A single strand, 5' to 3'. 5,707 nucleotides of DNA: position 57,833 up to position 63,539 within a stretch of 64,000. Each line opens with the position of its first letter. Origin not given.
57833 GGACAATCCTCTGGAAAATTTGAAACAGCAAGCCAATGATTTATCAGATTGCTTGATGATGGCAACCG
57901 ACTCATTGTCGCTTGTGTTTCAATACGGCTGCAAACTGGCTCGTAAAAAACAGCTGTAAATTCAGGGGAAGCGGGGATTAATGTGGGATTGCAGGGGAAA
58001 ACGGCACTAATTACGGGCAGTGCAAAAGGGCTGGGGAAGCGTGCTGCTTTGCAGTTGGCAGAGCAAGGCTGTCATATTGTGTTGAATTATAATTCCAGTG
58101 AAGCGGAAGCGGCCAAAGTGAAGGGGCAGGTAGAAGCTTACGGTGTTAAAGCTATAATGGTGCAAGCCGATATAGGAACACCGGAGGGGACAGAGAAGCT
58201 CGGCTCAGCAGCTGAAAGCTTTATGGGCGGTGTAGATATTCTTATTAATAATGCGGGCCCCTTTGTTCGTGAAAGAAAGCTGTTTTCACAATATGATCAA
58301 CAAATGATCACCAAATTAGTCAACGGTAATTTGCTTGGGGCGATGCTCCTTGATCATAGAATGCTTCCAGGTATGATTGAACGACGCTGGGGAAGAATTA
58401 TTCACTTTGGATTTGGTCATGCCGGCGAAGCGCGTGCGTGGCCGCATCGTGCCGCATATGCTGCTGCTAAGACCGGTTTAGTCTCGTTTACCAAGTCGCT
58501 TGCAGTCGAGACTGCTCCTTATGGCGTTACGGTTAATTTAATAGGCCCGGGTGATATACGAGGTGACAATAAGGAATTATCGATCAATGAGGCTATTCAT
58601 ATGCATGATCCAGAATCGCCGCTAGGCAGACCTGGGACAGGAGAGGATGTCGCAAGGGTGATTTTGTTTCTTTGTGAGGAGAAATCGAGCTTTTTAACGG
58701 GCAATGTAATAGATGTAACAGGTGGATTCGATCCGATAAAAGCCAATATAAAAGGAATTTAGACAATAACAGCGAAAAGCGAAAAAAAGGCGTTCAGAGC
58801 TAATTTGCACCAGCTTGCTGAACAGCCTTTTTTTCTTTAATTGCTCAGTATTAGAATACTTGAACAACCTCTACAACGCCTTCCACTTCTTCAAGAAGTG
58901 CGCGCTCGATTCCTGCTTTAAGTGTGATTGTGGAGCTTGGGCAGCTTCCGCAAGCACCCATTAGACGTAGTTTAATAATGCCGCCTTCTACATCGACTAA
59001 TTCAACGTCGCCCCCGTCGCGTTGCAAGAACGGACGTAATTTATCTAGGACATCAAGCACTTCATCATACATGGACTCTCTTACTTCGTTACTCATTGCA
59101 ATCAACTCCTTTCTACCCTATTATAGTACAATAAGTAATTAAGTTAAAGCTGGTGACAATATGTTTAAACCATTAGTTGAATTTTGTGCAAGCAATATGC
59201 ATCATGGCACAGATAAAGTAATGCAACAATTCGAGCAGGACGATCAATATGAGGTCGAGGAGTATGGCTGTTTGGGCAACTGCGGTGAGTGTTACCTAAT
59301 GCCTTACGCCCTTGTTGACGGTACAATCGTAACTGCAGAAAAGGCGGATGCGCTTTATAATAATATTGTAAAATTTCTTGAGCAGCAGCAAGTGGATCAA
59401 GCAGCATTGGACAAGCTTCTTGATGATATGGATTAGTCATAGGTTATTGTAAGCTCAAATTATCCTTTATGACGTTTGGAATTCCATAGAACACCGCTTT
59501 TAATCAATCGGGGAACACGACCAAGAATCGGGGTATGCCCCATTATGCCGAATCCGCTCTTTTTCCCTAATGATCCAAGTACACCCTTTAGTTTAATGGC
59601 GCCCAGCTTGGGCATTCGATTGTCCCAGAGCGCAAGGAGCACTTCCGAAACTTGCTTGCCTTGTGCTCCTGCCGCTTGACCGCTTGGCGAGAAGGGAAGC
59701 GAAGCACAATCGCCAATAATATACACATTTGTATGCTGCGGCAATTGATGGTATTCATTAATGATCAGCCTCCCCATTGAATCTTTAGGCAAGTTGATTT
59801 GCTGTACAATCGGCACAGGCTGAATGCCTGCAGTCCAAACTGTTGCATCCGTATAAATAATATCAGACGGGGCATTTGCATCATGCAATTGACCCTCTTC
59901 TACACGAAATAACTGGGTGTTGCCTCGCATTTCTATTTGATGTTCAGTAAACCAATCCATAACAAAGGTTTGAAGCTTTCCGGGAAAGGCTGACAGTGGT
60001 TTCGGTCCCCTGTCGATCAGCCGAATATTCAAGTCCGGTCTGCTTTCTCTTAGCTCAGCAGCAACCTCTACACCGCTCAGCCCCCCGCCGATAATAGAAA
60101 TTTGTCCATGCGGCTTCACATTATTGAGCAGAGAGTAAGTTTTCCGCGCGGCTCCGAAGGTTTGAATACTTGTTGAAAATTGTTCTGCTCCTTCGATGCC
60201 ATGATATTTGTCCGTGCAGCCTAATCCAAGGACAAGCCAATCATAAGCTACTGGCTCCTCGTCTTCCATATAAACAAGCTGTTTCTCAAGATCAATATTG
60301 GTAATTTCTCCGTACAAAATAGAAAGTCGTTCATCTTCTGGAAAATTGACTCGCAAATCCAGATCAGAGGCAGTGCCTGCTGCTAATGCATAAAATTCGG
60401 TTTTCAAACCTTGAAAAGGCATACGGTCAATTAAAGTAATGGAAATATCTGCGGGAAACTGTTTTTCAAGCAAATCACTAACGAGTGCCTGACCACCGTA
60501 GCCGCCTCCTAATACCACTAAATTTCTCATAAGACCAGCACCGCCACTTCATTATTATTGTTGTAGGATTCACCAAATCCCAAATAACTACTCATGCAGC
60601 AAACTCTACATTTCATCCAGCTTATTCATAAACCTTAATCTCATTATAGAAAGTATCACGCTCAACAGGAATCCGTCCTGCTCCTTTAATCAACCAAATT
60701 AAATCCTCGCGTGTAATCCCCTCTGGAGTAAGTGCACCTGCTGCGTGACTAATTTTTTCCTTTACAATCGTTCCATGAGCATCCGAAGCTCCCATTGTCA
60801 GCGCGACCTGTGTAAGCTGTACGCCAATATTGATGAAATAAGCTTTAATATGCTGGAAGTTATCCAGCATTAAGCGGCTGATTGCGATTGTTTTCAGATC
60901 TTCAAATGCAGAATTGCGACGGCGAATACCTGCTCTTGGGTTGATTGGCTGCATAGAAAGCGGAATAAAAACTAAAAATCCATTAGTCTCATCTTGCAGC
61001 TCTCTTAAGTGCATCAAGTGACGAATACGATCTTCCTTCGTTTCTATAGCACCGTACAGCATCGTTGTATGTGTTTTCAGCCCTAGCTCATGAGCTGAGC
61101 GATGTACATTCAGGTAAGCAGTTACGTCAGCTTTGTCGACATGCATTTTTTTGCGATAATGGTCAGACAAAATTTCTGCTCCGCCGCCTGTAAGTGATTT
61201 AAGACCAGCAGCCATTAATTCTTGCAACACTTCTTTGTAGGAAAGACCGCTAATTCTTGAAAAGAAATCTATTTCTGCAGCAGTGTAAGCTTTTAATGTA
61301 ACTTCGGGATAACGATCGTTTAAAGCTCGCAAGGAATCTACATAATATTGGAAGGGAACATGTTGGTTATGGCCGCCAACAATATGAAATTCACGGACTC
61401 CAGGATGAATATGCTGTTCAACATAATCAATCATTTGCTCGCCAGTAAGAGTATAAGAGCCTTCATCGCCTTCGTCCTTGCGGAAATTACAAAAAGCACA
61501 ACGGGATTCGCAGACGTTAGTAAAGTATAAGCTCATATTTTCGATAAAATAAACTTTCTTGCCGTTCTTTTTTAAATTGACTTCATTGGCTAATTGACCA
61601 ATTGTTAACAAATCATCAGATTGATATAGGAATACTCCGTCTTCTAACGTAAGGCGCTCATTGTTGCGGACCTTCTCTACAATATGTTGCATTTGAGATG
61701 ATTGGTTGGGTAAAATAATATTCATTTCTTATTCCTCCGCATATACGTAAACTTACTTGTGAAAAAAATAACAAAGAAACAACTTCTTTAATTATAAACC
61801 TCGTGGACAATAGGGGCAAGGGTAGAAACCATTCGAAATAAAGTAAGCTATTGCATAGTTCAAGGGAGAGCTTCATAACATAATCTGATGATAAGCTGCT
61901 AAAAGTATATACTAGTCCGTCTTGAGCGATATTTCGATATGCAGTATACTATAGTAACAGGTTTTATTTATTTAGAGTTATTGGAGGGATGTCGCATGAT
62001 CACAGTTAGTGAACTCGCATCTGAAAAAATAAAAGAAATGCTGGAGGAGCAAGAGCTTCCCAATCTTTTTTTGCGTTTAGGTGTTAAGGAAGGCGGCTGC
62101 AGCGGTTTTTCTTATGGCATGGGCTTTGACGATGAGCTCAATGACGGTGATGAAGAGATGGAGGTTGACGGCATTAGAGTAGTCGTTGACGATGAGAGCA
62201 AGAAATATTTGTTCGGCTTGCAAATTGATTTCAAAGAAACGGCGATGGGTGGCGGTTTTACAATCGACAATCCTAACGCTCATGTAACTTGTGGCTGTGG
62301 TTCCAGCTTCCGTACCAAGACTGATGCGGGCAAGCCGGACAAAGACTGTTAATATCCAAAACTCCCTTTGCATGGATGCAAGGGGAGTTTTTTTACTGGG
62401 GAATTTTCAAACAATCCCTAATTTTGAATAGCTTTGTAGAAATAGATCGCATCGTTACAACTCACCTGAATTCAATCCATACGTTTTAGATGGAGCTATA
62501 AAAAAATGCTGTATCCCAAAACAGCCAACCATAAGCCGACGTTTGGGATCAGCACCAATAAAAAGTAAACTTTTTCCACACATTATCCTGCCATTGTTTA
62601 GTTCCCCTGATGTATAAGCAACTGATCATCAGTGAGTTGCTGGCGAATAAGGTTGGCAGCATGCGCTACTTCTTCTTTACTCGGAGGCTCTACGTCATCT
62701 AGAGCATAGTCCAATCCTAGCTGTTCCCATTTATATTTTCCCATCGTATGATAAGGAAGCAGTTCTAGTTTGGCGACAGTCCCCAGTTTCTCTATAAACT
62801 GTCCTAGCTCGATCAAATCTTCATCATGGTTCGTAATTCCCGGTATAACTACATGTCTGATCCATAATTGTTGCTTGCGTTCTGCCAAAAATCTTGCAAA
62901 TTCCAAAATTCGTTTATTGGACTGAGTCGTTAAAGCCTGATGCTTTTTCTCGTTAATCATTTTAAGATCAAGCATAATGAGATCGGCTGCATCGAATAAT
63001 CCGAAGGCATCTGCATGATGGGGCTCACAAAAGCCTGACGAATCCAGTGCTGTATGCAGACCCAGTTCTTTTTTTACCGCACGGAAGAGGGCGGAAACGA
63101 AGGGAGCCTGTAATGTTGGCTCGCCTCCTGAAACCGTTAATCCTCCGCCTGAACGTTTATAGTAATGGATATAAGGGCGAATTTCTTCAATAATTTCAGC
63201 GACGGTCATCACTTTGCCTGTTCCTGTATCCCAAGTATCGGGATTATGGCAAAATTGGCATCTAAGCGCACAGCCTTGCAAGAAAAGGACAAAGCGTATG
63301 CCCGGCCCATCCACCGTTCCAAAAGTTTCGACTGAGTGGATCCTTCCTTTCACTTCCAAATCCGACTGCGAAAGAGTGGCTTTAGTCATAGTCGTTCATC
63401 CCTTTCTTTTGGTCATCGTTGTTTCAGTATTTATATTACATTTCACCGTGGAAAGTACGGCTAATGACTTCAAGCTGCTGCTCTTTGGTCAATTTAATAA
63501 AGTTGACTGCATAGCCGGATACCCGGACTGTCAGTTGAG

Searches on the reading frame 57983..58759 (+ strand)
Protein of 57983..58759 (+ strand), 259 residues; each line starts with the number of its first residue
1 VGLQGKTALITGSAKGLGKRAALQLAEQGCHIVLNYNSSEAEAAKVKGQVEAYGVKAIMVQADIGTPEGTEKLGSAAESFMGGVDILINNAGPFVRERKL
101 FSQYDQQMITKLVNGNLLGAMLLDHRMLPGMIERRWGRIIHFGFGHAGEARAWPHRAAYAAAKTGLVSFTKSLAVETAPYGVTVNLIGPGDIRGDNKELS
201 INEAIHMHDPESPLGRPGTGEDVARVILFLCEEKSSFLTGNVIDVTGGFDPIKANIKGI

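Call 51: search_protein_families(library=pfam, proteins=[window:57983-58759:+], max_evalue=0.00001)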
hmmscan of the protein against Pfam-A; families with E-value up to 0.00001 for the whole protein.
window:57983-58759:+ (259 aa): 3 families
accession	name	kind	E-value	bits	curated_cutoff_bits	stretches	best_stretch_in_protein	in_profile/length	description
PF13561.12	adh_short_C2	-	5.5e-46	157.5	27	1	12-249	1-235/236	Enoyl-(Acyl carrier protein) reductase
PF00106.31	adh_short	-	2.7e-43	148.2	26.6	1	6-196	1-186/195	short chain dehydrogenase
PF08659.16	KR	-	7.1e-08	33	22.6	1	7-129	2-125/180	KR domain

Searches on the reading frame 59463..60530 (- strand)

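Call 51: search_protein_families(library=pfam, proteins=[window:59463-60530:-], max_evalue=0.00001)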
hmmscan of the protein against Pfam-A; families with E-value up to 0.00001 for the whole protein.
window:59463-60530:- (356 aa): 3 families
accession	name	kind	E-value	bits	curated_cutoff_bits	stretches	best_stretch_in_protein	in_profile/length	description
PF07992.20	Pyr_redox_2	-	4.9e-31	108.7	26.1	1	3-279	2-278/291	Pyridine nucleotide-disulphide oxidoreductase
PF00070.33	Pyr_redox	-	1.5e-08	35.5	22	1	144-213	2-69/82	Pyridine nucleotide-disulphide oxidoreductase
PF13454.12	NAD_binding_9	-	1.9e-06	28.4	21.8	0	146-176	2-34/155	FAD-NAD(P)-binding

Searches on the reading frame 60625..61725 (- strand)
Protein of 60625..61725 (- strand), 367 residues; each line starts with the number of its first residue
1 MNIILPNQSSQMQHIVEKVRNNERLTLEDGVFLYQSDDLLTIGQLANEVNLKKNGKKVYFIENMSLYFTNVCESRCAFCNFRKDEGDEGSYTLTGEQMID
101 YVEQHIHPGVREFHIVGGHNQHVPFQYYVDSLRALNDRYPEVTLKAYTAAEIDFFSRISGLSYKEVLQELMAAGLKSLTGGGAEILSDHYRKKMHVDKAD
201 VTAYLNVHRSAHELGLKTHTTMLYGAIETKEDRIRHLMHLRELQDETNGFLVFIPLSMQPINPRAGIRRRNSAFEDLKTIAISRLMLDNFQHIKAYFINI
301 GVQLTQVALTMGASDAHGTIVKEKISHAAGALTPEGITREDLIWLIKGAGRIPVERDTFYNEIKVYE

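Call 51: search_protein_families(library=pfam, proteins=[window:60625-61725:-], max_evalue=0.00001)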
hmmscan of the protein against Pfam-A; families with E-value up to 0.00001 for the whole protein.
window:60625-61725:- (367 aa): 2 families
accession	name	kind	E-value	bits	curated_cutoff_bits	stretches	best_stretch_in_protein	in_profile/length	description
PF04055.27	Radical_SAM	-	1.7e-18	67.7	29.5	1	67-237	2-163/166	Radical SAM superfamily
PF19288.4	CofH_C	-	1.1e-14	54.7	27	1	248-362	2-118/125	CofH/MqnC C-terminal region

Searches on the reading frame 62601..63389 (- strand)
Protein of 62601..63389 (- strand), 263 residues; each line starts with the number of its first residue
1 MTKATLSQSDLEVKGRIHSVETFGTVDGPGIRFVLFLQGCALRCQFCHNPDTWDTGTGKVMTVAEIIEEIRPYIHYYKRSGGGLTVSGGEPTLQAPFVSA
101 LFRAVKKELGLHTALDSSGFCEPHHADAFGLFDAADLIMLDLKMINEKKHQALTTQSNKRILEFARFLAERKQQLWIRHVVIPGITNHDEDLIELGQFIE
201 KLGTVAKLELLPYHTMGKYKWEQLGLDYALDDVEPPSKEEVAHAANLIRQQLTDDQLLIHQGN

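Call 51: search_protein_families(library=pfam, proteins=[window:62601-63389:-], max_evalue=0.00001)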
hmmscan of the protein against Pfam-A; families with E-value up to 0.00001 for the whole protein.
window:62601-63389:- (263 aa): 2 families
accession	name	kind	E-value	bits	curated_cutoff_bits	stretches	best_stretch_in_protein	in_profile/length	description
PF04055.27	Radical_SAM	-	5.8e-25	88.8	29.5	1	36-195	3-165/166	Radical SAM superfamily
PF13353.11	Fer4_12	-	6.1e-20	72.4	22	1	26-158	1-133/137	4Fe-4S single cluster domain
